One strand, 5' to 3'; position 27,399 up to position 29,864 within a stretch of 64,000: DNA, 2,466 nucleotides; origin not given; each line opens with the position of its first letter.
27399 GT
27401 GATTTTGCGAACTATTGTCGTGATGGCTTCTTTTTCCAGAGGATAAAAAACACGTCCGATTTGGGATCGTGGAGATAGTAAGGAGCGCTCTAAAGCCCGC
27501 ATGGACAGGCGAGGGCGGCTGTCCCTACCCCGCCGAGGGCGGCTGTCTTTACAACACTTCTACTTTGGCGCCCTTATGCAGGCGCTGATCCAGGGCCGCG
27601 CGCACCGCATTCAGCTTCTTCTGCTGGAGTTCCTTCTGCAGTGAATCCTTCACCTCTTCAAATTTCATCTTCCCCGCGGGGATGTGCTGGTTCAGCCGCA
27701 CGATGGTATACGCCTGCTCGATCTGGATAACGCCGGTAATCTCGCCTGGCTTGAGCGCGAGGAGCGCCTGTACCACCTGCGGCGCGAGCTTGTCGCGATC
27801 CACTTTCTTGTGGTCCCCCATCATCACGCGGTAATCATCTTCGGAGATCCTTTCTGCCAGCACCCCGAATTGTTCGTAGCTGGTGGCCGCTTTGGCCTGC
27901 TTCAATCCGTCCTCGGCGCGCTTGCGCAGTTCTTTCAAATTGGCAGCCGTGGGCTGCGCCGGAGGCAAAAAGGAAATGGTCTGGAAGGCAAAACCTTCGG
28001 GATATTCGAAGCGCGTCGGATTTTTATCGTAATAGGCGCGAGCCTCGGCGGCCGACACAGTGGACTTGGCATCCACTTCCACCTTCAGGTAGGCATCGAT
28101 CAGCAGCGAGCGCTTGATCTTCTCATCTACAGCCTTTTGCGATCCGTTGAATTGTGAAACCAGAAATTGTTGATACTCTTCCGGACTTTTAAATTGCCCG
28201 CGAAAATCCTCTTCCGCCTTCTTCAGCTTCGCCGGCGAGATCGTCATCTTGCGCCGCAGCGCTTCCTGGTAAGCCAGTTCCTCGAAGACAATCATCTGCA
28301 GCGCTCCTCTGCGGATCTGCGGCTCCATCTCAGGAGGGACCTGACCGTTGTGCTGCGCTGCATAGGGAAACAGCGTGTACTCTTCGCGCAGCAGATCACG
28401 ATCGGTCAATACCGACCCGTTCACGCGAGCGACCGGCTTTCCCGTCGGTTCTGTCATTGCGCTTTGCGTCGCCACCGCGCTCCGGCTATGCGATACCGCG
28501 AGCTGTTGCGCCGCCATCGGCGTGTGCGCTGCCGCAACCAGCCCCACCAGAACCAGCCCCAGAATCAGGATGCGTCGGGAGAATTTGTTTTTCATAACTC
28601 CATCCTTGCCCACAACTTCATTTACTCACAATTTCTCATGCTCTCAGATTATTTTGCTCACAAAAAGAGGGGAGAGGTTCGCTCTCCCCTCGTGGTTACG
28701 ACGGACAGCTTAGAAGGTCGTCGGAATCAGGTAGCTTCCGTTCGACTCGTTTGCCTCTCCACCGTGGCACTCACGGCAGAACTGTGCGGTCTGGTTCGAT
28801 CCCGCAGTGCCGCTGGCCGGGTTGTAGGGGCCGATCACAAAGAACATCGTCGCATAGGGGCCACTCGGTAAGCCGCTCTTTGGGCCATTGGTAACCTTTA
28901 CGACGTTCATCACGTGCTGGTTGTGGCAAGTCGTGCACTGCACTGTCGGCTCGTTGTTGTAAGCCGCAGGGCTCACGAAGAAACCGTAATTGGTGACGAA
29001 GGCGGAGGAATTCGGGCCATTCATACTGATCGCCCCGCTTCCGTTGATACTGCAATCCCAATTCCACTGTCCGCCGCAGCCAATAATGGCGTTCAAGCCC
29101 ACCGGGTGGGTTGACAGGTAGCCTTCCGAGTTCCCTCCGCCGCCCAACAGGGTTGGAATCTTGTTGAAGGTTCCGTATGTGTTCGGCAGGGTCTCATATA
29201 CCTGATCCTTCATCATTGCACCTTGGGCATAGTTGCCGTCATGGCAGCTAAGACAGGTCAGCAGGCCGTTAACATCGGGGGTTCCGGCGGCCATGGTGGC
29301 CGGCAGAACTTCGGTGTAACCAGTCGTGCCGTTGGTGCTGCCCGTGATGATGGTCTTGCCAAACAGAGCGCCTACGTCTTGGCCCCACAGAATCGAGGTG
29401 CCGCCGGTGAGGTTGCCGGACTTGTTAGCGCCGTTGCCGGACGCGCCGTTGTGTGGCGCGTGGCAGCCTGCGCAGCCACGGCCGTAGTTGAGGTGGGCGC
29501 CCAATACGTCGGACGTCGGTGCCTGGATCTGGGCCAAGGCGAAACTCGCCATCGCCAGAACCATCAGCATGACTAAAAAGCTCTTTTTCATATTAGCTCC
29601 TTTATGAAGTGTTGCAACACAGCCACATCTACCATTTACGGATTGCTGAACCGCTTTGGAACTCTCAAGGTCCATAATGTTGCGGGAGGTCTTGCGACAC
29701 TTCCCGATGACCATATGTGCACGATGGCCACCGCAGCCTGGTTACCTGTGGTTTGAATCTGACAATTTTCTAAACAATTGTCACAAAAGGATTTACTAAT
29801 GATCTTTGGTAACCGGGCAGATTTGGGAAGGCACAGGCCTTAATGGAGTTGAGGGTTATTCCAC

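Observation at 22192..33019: Porin + NHL-propeller + multihaem-cytochrome locus: candidate trans-envelope electron conduit of unusual composition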

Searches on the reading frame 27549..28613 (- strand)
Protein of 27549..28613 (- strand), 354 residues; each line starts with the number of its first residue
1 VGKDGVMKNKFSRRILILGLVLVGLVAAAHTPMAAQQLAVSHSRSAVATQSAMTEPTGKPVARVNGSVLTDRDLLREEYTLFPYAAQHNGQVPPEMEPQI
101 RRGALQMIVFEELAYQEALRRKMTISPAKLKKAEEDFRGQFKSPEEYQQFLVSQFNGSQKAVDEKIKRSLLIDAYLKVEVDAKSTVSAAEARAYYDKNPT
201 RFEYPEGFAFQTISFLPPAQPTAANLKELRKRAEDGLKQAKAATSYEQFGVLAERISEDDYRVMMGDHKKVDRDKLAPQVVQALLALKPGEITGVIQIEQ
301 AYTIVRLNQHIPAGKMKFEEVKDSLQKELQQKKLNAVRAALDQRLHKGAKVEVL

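Call 4: search_protein_families(library=pfam, proteins=[window:27549-28613:-], max_evalue=0.01)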
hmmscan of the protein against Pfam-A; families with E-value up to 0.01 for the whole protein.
window:27549-28613:- (354 aa): 6 families
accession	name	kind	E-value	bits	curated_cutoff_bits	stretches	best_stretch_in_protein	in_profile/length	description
PF13145.12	Rotamase_2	-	7.2e-18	66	27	1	186-323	1-121/121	PPIC-type PPIASE domain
PF00639.27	Rotamase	-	1e-09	39.7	21.7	1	216-308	5-96/97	PPIC-type PPIASE domain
PF13624.11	SurA_N_3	-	7.2e-09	36.1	27.2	1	53-173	33-159/162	SurA-like N-terminal domain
PF13623.11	SurA_N_2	-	1e-06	29.1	28.5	1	48-145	30-124/145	SurA-like N-terminal domain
PF09312.16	SurA_N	-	0.00089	19.9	30.8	1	61-136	5-78/118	SurA N-terminal domain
PF13616.12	Rotamase_3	-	0.0076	17.2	22.5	0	227-307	34-112/116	PPIC-type PPIASE domain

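Call 5: search_protein_families(library=ncbifam, proteins=[window:27549-28613:-], max_evalue=0.01)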
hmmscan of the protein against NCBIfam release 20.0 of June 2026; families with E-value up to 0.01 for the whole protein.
window:27549-28613:- (354 aa): 7 families
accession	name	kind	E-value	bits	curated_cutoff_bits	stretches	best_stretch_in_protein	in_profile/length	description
NF000809.0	PRK00059.1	equivalog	5.4e-14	52.3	303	1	99-352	84-329/336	peptidylprolyl isomerase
NF008054.0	PRK10788.1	equivalog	8.4e-09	34.7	493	1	177-346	237-394/626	peptidylprolyl isomerase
TIGR02925.1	cis_trans_EpsD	equivalog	2e-08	34.2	108.9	1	164-234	95-164/232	EpsD family peptidyl-prolyl cis-trans isomerase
TIGR02933.1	nifM_nitrog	equivalog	2e-07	31.2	168.2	1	89-336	16-246/256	nitrogen fixation protein NifM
NF008038.0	PRK10770.1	equivalog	9.5e-07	27.9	394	1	56-309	24-272/431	peptidylprolyl isomerase SurA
NF002827.0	PRK03002.1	equivalog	6.6e-05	22.1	343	1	241-335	158-248/285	peptidylprolyl isomerase PrsA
NF002824.0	PRK02998.1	subfamily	0.0043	16.5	360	1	244-344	156-255/283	peptidylprolyl isomerase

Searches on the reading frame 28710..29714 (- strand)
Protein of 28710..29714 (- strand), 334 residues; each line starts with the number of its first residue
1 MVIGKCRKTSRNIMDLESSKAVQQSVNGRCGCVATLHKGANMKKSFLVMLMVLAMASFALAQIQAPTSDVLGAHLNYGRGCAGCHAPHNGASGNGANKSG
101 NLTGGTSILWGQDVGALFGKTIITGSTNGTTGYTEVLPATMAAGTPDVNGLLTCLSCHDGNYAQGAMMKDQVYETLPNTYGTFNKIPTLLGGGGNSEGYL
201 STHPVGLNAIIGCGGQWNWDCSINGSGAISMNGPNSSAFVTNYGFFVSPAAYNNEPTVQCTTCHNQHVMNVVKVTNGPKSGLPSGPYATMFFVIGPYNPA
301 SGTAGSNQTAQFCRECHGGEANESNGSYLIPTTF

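Call 4: search_protein_families(library=pfam, proteins=[window:28710-29714:-], max_evalue=0.01)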
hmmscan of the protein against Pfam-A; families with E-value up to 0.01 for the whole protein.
window:28710-29714:- (334 aa): 5 families
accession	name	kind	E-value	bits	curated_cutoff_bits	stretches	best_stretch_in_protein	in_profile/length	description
PF09699.15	Paired_CXXCH_1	-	3.1e-06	27.2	20.6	0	259-270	8-19/41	Doubled CXXCH motif (Paired_CXXCH_1)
PF13442.11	Cytochrome_CBB3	-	3.2e-06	27.8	27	0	77-99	10-28/68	Cytochrome C oxidase, cbb3-type, subunit III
PF14522.11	Cytochrome_C7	-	2.5e-05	24.5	24.8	0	74-165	8-55/67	Cytochrome c7 and related cytochrome c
PF14537.11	Cytochrom_c3_2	-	4.3e-05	24.3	25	0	254-270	54-70/79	Cytochrome c3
PF22113.1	Mtrc-MtrF_II-IV_dom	-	0.00034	20.6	30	0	255-319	79-129/176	Outer membrane cytochrome MtrC/MtrF-like, domains II/IV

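Call 5: search_protein_families(library=ncbifam, proteins=[window:28710-29714:-], max_evalue=0.01)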
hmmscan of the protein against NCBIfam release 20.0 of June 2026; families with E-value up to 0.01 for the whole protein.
window:28710-29714:- (334 aa): 4 families
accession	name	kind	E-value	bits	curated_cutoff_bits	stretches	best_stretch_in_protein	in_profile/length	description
TIGR01905.1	paired_CXXCH_1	subfamily_domain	5.1e-06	26.3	25.2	0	79-94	7-22/41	doubled CXXCH domain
NF047727.1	4hemeCytCCctA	equivalog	1.9e-05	24.8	180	0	42-89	1-48/109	tetraheme c-type cytochrome CctA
NF041895.1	choice_anch_V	domain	0.0068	16.5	42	0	250-280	17-48/150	choice-of-anchor V domain-containing protein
TIGR03508.1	decahem_SO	subfamily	0.0089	15.5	192.2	0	257-267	143-153/258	DmsE family decaheme c-type cytochrome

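Call 6: search_solved_structures(query=window:28710-29714:-, max_evalue=10, show_alignments=3)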
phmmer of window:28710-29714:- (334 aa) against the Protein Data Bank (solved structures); distinct sequences matched with E-value up to 10: 1.
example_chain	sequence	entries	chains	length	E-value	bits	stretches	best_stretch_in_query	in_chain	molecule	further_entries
8h1t_N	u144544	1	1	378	0.26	13.7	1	66-113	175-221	Polycomb group protein ASXL1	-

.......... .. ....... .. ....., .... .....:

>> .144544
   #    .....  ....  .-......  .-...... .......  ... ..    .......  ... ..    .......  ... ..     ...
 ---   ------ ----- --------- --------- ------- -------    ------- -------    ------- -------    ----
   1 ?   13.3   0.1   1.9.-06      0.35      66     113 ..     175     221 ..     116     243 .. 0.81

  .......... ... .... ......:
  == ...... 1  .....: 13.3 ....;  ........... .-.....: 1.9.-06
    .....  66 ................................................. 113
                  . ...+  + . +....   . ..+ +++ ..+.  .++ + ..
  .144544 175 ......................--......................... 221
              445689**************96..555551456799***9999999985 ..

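Call 24: find_homologous_proteins(query=window:28710-29594:-)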
Query window:28710-29594:- (294 aa): 4391 proteins with E <= 0.001 among 6013 candidates; the best 120 are listed.
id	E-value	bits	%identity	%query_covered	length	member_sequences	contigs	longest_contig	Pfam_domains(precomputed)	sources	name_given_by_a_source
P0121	4.3e-166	570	86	100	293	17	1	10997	PF09699.16,PF14537.12,PF13442.12,PF14522.12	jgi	jgi:hypothetical protein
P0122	4.7e-166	570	85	100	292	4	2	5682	PF09699.16,PF14537.12,PF13442.12,PF14522.12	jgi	jgi:cytochrome c553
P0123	2.5e-164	564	85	100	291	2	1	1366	PF09699.16,PF13442.12,PF14522.12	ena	-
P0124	5.5e-163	560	85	100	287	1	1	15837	PF09699.16,PF13442.12,PF14522.12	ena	-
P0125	1.5e-161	555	84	100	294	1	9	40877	PF09699.16,PF14537.12,PF13442.12,PF14522.12,PF22113.2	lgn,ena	-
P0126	5.3e-159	547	82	100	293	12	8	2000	PF09699.16,PF14537.12,PF13442.12,PF14522.12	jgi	-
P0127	2.1e-158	545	82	100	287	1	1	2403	PF09699.16,PF14537.12,PF14522.12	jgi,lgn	jgi:hypothetical protein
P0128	5.7e-158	543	82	100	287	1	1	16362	PF09699.16,PF14522.12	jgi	-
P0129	8.4e-158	543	81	100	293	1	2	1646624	PF09699.16,PF14537.12,PF13442.12,PF14522.12,PF22113.2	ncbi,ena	-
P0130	1.4e-157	542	82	100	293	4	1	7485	PF09699.16,PF14537.12,PF13442.12,PF14522.12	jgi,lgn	jgi:hypothetical protein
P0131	4.7e-157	540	84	95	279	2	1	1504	PF09699.16,PF14537.12,PF13442.12,PF14522.12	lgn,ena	-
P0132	9.5e-157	539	81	100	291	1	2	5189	PF09699.16,PF13442.12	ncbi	ncbi:MAG: c-type cytochrome [Candidatus Korobacteraceae bacterium]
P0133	1.6e-156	538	81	100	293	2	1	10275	PF09699.16,PF14537.12,PF13442.12,PF14522.12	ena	-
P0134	2.5e-156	538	81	100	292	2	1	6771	PF09699.16,PF14537.12,PF13442.12,PF14522.12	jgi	jgi:hypothetical protein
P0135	2.7e-156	538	80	100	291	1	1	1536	PF09699.16,PF13442.12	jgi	jgi:hypothetical protein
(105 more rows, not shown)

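Call 52: find_related_loci(query=window:28710-29594:-, collection=genome_contigs, flank=10000)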
Query window:28710-29594:- (294 aa) in genome_contigs; peptide patterns used: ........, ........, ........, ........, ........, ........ (x = any residue, [..] = any of these).
203 stretches matched a pattern; 138 encode a relative of the query (tblastn E <= 1e-3); the best 80 are kept; 80 distinct loci.
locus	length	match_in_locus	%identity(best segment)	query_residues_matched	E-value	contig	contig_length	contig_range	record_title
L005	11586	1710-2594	83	1-294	4e-164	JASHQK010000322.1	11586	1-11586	MAG: Candidatus Sulfotelmatobacter sp. isolate JOPF073 JOPF_A042_contig_62542, whole genome shotgun sequence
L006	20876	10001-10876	85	2-294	6e-163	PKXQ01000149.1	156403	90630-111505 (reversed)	MAG: Acidobacteriaceae bacterium isolate palsa_280 73.20120500_P24.3_contig_165, whole genome shotgun sequence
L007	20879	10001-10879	81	2-294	2e-162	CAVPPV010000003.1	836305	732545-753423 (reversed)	MAG: uncultured Acidobacteriaceae bacterium isolate MFD00008.bin.1.117 genome assembly, contig: contig_4307, whole genom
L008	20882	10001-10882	82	1-294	1e-162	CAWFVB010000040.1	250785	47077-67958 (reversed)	MAG: uncultured Acidobacteriaceae bacterium isolate MFD05377.bin.2.169 genome assembly, contig: contig_67874, whole geno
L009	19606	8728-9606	80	1-294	1e-159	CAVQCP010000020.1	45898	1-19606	MAG: uncultured Acidobacteriaceae bacterium isolate MFD02138.bin.2.76 genome assembly, contig: contig_132734, whole geno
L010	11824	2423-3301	81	2-294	2e-158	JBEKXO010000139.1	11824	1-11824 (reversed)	MAG: Terriglobales bacterium isolate SPRUCE 653 SPRUCE_653_139, whole genome shotgun sequence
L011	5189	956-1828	81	2-294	1e-160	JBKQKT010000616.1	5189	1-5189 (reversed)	MAG: Candidatus Korobacteraceae bacterium isolate CRr2D2E2F__bin_11 CRr2D2E2F_000000228222, whole genome shotgun sequenc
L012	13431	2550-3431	81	1-294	7e-156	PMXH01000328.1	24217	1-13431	MAG: Acidobacteriaceae bacterium isolate bog_174 73.20110700_S3M.98_contig_2611, whole genome shotgun sequence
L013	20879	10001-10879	78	2-294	9e-156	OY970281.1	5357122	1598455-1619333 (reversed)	MAG: uncultured Acidobacteriaceae bacterium isolate MFD00008.bin.c.2 genome assembly, chromosome: 1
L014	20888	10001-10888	80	1-294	6e-154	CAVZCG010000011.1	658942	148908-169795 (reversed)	MAG: uncultured Acidobacteriaceae bacterium isolate MFD02248.bin.1.138 genome assembly, contig: contig_30887, whole geno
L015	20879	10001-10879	79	2-294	2e-154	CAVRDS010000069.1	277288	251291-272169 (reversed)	MAG: uncultured Acidobacteriota bacterium isolate MFD03323.bin.2.88 genome assembly, contig: contig_55602, whole genome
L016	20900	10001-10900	79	1-294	9e-154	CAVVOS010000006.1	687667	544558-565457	MAG: uncultured Acidobacteriaceae bacterium isolate MFD02138.bin.1.23 genome assembly, contig: contig_14411, whole genom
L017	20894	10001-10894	79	1-294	4e-153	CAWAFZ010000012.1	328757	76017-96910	MAG: uncultured Acidobacteriaceae bacterium isolate MFD02579.bin.3.105 genome assembly, contig: contig_22322, whole geno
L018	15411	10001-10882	79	1-294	3e-155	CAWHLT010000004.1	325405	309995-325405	MAG: uncultured Acidobacteriaceae bacterium isolate MFD00731.bin.2.106 genome assembly, contig: contig_53990, whole geno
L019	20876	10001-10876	80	2-294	5e-153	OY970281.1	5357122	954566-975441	MAG: uncultured Acidobacteriaceae bacterium isolate MFD00008.bin.c.2 genome assembly, chromosome: 1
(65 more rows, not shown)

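Call 56: predict_structure(alignment_id=A4)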
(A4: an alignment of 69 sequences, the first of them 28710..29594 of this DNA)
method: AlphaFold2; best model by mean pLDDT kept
length: 294 residues; sequences in the alignment: 69
mean_pLDDT: 48.3   pTM: 0.31
mean pLDDT of the five models: 48.3, 43.5, 41.2, 41.0, 39.9
residues with pLDDT >= 90: 10; 70-90: 33; 50-70: 70; < 50: 181
segments of 3 or more residues with pLDDT < 50: 22-57, 64-74, 85-88, 103-168, 220-232, 247-294
pLDDT, mean of each block of 10 residues (from residue 1): 89 84 39 27 36 47 47 50 54 64 45 33 24 29 26 29 41 74 82 74 59 62 40 51 50 39 41 39 36 30
secondary structure, 60 per line:
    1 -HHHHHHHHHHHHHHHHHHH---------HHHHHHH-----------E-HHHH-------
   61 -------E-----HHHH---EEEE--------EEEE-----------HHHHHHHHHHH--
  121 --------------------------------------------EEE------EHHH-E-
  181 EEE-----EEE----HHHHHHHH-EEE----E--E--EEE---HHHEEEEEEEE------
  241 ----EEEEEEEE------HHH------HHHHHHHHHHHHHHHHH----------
elements in order: H2-20 H30-36 H50-53 H74-77 E81-84 E93-96 H108-118 E165-167 E181-183 E189-191 H196-203 E205-207 E218-220 E227-234 E245-252 H268-284

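Call 57: search_solved_structures(query=A1, max_evalue=1, show_alignments=2)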
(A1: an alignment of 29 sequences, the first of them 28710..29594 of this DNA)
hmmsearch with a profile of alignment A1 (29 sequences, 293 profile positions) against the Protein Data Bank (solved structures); distinct sequences matched with E-value up to 1: 2.
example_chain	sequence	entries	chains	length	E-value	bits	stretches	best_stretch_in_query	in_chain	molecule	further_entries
8iuf_1B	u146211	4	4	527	0.078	15.6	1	128-171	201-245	NDUFS1b | NDUS1B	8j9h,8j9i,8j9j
3mk7_C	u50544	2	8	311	0.22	14.1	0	237-285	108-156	Cytochrome c oxidase, cbb3-type, subunit P | Cbb3-type cytochrome c oxidase subunit CcoP1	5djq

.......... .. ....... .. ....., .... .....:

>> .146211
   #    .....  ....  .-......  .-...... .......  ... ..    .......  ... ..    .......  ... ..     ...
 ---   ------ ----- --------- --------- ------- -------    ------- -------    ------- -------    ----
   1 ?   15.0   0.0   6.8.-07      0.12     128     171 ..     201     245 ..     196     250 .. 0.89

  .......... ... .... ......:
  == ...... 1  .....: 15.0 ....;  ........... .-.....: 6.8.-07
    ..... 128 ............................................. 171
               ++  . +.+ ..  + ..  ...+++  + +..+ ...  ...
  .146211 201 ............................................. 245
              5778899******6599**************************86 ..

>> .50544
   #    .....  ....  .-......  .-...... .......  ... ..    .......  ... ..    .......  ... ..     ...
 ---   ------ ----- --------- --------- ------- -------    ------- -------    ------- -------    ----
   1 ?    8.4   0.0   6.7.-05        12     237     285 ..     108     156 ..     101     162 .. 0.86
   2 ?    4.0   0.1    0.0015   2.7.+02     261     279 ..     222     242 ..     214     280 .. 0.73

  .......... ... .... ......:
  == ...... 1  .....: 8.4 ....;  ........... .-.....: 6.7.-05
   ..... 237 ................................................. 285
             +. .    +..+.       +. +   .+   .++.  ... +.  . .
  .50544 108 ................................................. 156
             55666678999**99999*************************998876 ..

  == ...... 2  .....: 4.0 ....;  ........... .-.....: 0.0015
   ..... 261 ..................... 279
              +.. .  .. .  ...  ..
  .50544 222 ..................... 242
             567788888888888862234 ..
